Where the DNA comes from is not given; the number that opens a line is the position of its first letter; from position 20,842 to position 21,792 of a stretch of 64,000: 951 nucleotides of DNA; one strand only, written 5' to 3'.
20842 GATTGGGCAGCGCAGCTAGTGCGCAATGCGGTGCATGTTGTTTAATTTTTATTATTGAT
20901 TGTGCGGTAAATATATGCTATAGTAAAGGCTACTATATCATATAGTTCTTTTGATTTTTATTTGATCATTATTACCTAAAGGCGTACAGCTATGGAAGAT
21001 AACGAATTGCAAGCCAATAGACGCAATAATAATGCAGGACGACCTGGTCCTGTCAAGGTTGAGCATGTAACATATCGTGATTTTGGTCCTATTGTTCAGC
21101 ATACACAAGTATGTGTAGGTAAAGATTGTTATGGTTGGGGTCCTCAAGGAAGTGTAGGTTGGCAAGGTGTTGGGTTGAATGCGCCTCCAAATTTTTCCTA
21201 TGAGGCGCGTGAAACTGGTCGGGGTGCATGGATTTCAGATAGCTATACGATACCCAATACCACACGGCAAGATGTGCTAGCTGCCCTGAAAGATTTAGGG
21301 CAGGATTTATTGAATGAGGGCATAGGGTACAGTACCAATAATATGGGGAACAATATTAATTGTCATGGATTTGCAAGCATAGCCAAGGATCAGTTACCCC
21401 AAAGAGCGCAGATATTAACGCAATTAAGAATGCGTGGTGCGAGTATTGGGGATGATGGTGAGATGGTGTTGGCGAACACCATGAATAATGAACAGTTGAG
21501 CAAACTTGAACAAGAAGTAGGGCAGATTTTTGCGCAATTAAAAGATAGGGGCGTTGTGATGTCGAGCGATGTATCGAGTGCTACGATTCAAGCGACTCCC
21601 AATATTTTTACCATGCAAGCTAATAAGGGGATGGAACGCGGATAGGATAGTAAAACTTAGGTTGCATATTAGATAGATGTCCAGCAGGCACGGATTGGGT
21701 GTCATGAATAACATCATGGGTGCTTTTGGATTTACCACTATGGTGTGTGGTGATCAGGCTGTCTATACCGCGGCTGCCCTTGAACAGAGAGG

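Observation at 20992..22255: Tandem pair of papain-fold enzymes (PLAAT/LRAT-like and transglutaminase-like) sharing a ~50-aa C-terminal tail: candidate secreted effector pair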

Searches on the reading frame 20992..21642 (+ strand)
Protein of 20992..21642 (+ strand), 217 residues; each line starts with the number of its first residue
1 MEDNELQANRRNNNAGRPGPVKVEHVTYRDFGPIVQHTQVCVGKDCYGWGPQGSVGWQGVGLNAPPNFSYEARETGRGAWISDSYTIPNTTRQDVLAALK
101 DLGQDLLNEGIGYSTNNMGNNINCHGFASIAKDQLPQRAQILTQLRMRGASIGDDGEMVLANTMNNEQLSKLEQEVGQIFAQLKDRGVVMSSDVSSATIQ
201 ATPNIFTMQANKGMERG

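Call 4: search_protein_families(library=pfam, proteins=[window:20992-21642:+], max_evalue=10)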
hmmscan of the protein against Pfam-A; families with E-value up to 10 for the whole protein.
window:20992-21642:+ (217 aa): 2 families
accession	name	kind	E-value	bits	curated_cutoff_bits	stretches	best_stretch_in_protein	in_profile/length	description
PF12501.13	DUF3708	-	0.038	14.1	24.1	1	159-212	100-149/166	Phosphate ATP-binding cassette transporter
PF24654.2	CEP76_N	-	0.4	11.5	27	1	159-189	22-53/60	CEP76 N-terminal domain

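Call 5: search_protein_families(library=ncbifam, proteins=[window:20992-21642:+], max_evalue=10)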
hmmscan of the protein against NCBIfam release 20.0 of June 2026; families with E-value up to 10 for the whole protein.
window:20992-21642:+ (217 aa): 0 families

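Call 8: find_homologous_proteins(query=window:20992-21642:+, max_evalue=0.01)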
Query window:20992-21642:+ (217 aa): 3 proteins with E <= 0.01 among 67 candidates.
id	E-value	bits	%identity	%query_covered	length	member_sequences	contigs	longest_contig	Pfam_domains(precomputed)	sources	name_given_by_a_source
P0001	4.5e-143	492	100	100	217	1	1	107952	-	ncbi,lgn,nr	ncbi:MAG: hypothetical protein EAY65_01170 [Alphaproteobacteria bacterium]|nr:MAG: hypothetical prot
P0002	1.4e-124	432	88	100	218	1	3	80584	-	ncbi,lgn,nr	ncbi:MAG: hypothetical protein EAZ74_00445 [Alphaproteobacteria bacterium]|nr:MAG: hypothetical prot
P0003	1.3e-77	278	58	100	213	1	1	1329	-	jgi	jgi:hypothetical protein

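Call 13: find_encoding_contigs(protein=P0002, flank=10000, max_places=3)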
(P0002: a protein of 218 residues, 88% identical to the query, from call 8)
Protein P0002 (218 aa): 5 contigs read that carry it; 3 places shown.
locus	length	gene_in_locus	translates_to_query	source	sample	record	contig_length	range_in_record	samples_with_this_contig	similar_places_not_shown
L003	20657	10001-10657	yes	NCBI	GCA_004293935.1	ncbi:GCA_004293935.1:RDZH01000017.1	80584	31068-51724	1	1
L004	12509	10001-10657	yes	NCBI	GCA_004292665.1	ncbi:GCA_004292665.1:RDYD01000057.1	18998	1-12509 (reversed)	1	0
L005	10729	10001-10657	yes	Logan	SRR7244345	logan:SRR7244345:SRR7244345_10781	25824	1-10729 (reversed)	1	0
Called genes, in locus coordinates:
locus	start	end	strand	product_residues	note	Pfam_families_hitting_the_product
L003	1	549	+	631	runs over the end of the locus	PF05430:Methyltransf_30, PF07992:Pyr_redox_2 (faint), PF01266:DAO, PF13450:NAD_binding_8 (faint)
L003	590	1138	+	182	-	-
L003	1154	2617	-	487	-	PF02541:Ppx-GppA, PF21697:Ppx_C (faint)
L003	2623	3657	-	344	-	PF14238:DUF4340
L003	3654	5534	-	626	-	PF23357:DUF7088, PF09822:ABC_transp_aux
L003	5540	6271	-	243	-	PF12730:ABC2_membrane_4 (weak), PF12679:ABC2_membrane_2, PF12698:ABC2_membrane_3 (weak)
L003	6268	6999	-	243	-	PF00005:ABC_tran, PF13304:AAA_21 (weak)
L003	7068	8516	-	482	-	PF02696:SelO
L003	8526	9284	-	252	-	PF06764:DUF1223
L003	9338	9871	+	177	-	PF00293:NUDIX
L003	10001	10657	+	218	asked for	-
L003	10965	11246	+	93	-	-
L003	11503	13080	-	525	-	PF00389:2-Hacid_dh, PF02826:2-Hacid_dh_C, PF19304:PGDH_inter, PF01842:ACT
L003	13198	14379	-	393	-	-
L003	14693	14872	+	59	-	-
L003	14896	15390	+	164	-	-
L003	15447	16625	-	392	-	PF00890:FAD_binding_2 (weak), PF01266:DAO (faint), PF03486:HI0933_like, PF07992:Pyr_redox_2, PF12831:FAD_oxidored (weak), PF13450:NAD_binding_8 (weak), PF13738:Pyr_redox_3 (weak), PF22780:HI0933_like_1st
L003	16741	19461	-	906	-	PF17900:Peptidase_M1_N, PF01433:Peptidase_M1, PF11940:DUF3458, PF17432:DUF3458_C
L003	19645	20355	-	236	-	PF02230:Abhydrolase_2, PF00326:Peptidase_S9 (faint)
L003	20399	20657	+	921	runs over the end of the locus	PF02739:5_3_exonuc_N, PF01367:5_3_exonuc, PF00476:DNA_pol_A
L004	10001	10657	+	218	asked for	-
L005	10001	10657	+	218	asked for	-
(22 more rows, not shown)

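Call 19: find_encoding_contigs(protein=P0003, flank=10000, max_places=3)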
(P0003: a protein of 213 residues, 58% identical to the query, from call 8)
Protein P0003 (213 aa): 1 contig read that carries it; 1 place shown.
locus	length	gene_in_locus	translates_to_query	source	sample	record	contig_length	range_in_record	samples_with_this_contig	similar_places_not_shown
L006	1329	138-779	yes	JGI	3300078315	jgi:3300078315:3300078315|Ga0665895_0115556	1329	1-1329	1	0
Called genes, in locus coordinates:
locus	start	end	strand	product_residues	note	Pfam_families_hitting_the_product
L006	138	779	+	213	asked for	-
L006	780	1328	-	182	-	?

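Call 25: search_protein_representatives(alignment_id=A2)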
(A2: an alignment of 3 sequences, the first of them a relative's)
Query: 3 sequences, 218 profile positions. Proteins with E-value up to 0.001 (for the whole library): 5; up to 1e-10: 1; up to 1e-30: 1. The best 5 are listed.
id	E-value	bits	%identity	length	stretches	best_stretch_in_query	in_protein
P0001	1.0e-135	466.5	-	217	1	1-218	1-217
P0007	1.5e-05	41.0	-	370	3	40-116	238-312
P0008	2.9e-05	40.1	-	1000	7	114-173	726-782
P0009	1.3e-04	38.0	-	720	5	154-185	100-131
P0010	8.2e-04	35.3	-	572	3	100-179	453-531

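Call 30: search_solved_structures(query=A2, max_evalue=10, show_alignments=2)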
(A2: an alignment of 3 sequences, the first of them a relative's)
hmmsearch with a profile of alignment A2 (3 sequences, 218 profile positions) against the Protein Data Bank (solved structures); distinct sequences matched with E-value up to 10: 2.
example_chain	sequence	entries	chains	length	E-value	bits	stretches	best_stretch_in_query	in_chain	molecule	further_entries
4wsl_A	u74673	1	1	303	2.1e-05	27.4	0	174-200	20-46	Pentatricopeptide repeat protein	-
2xdq_B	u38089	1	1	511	0.72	12.6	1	49-93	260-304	LIGHT-INDEPENDENT PROTOCHLOROPHYLLIDE REDUCTASE SUBUNIT B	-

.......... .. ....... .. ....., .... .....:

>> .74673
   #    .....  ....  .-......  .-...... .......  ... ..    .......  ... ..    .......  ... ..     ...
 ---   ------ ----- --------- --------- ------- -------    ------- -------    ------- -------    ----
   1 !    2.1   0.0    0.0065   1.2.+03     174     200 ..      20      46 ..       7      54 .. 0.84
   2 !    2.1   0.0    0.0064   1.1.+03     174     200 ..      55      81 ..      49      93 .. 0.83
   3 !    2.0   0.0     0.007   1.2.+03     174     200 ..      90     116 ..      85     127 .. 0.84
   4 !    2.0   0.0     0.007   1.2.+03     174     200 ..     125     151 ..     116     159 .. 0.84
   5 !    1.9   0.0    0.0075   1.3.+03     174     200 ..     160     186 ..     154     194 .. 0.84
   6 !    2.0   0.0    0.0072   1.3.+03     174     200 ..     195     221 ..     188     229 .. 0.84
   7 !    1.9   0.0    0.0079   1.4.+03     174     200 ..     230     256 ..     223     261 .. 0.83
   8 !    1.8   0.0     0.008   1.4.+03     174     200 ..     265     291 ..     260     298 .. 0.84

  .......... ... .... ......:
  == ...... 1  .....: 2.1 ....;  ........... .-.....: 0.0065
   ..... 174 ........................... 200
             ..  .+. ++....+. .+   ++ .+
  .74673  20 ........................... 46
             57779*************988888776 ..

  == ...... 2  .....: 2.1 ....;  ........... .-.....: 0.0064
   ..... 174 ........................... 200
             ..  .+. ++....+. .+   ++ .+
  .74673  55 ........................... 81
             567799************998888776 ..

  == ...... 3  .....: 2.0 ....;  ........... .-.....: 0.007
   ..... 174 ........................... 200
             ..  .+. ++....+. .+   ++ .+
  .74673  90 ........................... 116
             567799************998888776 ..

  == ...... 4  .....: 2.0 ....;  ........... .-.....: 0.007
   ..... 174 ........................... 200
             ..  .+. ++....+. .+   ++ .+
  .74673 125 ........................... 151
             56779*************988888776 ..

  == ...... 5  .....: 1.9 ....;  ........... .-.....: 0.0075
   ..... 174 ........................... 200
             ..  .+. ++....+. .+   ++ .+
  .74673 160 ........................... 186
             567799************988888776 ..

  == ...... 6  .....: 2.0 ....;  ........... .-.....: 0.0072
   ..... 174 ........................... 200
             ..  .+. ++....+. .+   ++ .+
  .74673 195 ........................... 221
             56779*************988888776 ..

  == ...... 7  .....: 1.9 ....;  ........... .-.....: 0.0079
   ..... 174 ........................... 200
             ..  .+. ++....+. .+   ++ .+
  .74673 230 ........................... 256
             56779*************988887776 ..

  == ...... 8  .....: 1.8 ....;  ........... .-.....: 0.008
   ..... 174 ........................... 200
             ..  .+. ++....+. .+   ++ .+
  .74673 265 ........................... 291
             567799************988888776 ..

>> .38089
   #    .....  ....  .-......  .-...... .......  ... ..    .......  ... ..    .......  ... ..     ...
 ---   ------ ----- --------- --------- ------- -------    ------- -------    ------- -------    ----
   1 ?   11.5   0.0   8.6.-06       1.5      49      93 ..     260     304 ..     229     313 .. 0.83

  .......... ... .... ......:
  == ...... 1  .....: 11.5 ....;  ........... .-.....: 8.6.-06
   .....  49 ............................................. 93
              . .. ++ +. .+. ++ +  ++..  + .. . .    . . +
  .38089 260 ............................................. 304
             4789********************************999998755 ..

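Call 36: predict_structure(alignment_id=A2)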
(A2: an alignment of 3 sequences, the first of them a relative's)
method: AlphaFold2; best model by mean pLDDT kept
length: 217 residues; sequences in the alignment: 3
mean_pLDDT: 54.9   pTM: 0.58
mean pLDDT of the five models: 54.9, 53.9, 53.6, 53.6, 52.1
residues with pLDDT >= 90: 0; 70-90: 66; 50-70: 50; < 50: 101
segments of 3 or more residues with pLDDT < 50: 1-14, 29-34, 43-46, 48-80, 111-125, 189-217
pLDDT, mean of each block of 10 residues (from residue 1): 34 53 57 50 49 35 33 39 68 84 75 36 48 80 85 72 80 75 58 29 29 30
secondary structure, 60 per line:
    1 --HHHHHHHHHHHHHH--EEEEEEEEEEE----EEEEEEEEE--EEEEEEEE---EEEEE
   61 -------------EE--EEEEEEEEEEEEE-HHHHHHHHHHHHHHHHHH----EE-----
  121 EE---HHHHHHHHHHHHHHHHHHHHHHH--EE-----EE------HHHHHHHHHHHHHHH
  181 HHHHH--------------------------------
elements in order: H3-16 E19-29 E34-42 E45-52 E56-60 E78-90 H92-109 H126-148 H166-185

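Call 42: search_protein_families(library=pfam, alignment_id=A2, max_evalue=10)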
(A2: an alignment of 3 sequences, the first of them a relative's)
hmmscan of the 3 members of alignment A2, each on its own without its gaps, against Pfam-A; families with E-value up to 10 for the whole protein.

A. member 1, P0001 (217 aa): 2 families
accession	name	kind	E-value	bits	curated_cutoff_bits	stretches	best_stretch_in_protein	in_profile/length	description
PF12501.13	DUF3708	-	0.038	14.1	24.1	1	159-212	100-149/166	Phosphate ATP-binding cassette transporter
PF24654.2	CEP76_N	-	0.4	11.5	27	1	159-189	22-53/60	CEP76 N-terminal domain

B. families by the number of members that match (of 3 scanned): 8 families
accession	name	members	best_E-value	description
PF12501.13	DUF3708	3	0.016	Phosphate ATP-binding cassette transporter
PF24654.2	CEP76_N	2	0.089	CEP76 N-terminal domain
PF06384.16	ICAT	1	0.058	Beta-catenin-interacting protein ICAT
PF17877.7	Dis3l2_C_term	1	0.11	DIS3-like exonuclease 2 C terminal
PF18563.6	TubC_N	1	0.18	TubC N-terminal docking domain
PF05171.18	HemS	1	0.18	Haemin-degrading HemS.ChuX domain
PF12408.13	DUF3666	1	0.23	Ribose-5-phosphate isomerase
PF03958.22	Secretin_N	1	0.27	Bacterial type II/III secretion system short domain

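Call 43: search_protein_families(library=phrogs, proteins=[window:20992-21642:+, P0003], max_evalue=1)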
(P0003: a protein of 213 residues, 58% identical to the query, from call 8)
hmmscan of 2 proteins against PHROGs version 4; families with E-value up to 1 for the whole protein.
window:20992-21642:+ (217 aa): 0 families

P0003 (213 aa): 1 family
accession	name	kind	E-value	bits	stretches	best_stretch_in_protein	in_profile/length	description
phrog_5649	-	unknown function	0.051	14.3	1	169-200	3-33/63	-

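Call 55: fold_search(model_id=the predicted structure, library=pdb)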
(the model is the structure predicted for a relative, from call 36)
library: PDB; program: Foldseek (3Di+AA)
matches with E <= 10: 354; with E <= 0.001: 0
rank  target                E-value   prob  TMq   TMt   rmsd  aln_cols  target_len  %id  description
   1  5obu                  1.2e-01  0.12  0.17  0.08  19.2       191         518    9  Mycoplasma genitalium DnaK deletion mutant lacking SBDalpha in complex with AMPPNP. (released 2018-05-09)
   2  7rax                  1.2e-01  0.11  0.16  0.10  18.9       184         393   10  ATP-binding state of the nucleotide-binding domain of Hsp70 DnaK mutant T199A (released 2023-07-05)
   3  3dwr_A                1.5e-01  0.07  0.15  0.12  22.7       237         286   11  Leishmania major coproporphyrinogen III oxidase with bound ligand (released 2008-09-09)
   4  5obx                  2.4e-01  0.08  0.17  0.11  18.7       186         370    9  Mycoplasma genitalium DnaK-NBD (released 2018-05-09)
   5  3e8j_B                2.5e-01  0.06  0.15  0.12  20.8       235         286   10  Coproporphyrinogen III oxidase from Leishmania naiffi (released 2008-09-02)
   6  3qfu                  3.0e-01  0.09  0.17  0.11  16.5       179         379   13  Crystal structure of Yeast Hsp70 (Bip/kar2) complexed with ADP (released 2011-06-29)
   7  2qt8_B                3.6e-01  0.05  0.15  0.12  21.0       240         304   11  Coproporphyrinogen III oxidase from Leishmania major (released 2007-09-04)
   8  9cac_H                3.6e-01  0.02  0.09  0.06  17.6       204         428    9  Cryo-EM structure of the RuvBL lobe of the native human TIP60 complex (composite structure) (released 2025-06-18)
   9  3ejo_A                4.6e-01  0.08  0.16  0.13  16.0       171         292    9  Coproporphyrinogen III oxidase from Leishmania donovani (released 2008-10-14)
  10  8t7w                  4.6e-01  0.08  0.17  0.13  16.2       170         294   10  Crystal structure of Oxygen-dependent coproporphyrinogen-III oxidase (hemF) from Klebsiella aerogenes (released 2023-06-28)
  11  3rwc_A                6.6e-01  0.04  0.15  0.13  18.6       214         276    9  Crystal structure of rhesus macaque MHC class I molecule Mamu-B*17-IW9 (released 2012-03-21)
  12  4exr                  7.0e-01  0.05  0.12  0.16  12.6       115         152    7  Crystal structure of a putative lipoprotein (CD1622) from Clostridium difficile 630 at 1.85 A resolution (released 2012-06-27)
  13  2qt8_A                7.4e-01  0.03  0.15  0.12  21.1       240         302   11  Coproporphyrinogen III oxidase from Leishmania major (released 2007-09-04)
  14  8enh_K                7.9e-01  0.03  0.15  0.14  18.9       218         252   10  Cross-reactive 3180 TCR recognition of HLA-B*35:01-NP7 epitope from 2002 H3N2 influenza strain (released 2024-03-27)
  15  9qls                  8.3e-01  0.02  0.11  0.03  18.3       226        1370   12  Human dysferlin (1-2017) in the lipid-free, Ca2+-bound state (released 2025-06-04)
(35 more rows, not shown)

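Call 60: find_related_loci(query=A2, collection=viral_contigs, flank=5000)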
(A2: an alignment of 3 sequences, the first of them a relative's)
Query A2 (217 aa) in viral_contigs; peptide patterns used: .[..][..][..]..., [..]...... (x = any residue, [..] = any of these).
268 stretches matched a pattern, but none encodes a relative of the query by tblastn (E <= 1e-3).

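Call 62: list_cluster_members(proteins=[P0009, P0004, P0005, P0006, P0003])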
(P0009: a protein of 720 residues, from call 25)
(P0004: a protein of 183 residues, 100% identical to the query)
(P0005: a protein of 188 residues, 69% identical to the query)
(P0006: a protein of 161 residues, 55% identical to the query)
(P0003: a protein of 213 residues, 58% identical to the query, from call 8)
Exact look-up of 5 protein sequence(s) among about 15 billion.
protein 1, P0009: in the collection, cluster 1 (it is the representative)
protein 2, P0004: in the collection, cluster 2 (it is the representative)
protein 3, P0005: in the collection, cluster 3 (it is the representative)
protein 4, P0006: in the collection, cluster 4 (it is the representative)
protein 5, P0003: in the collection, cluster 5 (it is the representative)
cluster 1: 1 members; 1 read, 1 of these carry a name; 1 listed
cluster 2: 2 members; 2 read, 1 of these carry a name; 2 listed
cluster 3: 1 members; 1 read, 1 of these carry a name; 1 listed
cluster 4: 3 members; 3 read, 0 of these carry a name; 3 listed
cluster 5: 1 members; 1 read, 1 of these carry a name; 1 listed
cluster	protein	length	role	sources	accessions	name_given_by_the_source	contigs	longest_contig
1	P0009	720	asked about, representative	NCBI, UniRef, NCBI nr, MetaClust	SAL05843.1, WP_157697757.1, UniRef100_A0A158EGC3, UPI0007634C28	hypothetical protein AWB78_07732 [Caballeronia calidae] | Uncharacterized protein n=1 Tax=Caballeronia calidae TaxID=1777139 RepID=A0A158EGC3_9BURK | hypothetical protein [Caballeronia calidae]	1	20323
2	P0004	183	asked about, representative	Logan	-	-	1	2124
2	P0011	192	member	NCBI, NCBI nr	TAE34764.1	MAG: hypothetical protein EAY65_01175 [Alphaproteobacteria bacterium]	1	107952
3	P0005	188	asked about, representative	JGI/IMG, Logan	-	transglutaminase-like putative cysteine protease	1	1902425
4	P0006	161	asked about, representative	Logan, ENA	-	-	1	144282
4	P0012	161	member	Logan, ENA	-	-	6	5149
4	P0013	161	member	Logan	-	-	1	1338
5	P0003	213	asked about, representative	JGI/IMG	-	hypothetical protein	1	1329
